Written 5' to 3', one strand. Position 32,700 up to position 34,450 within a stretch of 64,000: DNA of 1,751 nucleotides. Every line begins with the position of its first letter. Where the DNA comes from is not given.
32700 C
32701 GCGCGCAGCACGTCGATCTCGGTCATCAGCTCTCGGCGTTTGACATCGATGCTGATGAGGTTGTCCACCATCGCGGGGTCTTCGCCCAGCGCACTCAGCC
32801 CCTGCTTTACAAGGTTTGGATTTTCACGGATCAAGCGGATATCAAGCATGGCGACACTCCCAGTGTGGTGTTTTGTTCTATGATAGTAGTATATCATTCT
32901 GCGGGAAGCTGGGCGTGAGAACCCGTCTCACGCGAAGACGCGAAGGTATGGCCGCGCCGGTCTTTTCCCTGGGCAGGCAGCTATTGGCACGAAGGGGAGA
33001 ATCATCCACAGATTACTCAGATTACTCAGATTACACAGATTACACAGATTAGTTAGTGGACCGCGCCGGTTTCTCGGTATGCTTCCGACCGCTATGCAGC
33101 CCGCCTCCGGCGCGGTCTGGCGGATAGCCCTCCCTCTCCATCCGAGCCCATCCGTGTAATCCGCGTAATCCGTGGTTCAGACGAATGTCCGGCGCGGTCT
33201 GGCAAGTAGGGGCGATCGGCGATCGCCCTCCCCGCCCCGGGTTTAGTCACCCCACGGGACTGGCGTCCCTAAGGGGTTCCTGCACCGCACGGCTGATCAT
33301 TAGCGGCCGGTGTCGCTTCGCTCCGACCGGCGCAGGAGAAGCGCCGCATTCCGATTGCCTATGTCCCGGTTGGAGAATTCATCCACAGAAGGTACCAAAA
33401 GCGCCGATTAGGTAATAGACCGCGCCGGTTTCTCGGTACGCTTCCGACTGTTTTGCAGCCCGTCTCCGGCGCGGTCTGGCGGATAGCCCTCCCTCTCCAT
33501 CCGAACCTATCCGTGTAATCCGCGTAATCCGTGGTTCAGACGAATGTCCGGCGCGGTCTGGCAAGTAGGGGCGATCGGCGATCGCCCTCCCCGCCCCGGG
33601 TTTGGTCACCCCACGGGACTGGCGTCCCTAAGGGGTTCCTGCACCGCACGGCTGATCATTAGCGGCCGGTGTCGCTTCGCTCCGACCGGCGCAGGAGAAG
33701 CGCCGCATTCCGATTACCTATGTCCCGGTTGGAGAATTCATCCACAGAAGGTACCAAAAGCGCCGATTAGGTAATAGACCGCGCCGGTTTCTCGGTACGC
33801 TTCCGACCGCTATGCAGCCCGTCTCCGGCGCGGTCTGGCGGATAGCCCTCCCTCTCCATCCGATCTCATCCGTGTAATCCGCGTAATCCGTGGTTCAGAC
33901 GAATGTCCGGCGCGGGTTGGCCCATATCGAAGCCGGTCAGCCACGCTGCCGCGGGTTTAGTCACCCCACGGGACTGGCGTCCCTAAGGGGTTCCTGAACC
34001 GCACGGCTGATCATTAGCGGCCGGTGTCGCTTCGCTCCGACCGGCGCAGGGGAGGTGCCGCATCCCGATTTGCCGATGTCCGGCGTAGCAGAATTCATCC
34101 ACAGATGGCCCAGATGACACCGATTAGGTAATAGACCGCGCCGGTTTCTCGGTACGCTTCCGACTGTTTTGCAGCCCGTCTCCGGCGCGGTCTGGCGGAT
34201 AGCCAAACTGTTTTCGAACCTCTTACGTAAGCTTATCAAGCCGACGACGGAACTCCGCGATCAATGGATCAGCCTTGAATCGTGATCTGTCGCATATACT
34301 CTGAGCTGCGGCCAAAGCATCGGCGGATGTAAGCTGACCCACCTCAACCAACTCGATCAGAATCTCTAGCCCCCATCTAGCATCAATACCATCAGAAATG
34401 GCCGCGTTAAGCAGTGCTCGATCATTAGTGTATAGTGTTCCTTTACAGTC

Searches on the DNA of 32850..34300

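Call 84: search_rna_families(source=window, start=32850, end=34300, threshold=evalue, max_evalue=1)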
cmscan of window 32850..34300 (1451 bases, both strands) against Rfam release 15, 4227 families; matches with E-value up to 1: 1.
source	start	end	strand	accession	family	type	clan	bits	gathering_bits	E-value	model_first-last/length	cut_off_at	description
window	34064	34243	+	RF04317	aceE-II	Cis-reg;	-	16.1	100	0.18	1-190/190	no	aceE-II ncRNA motif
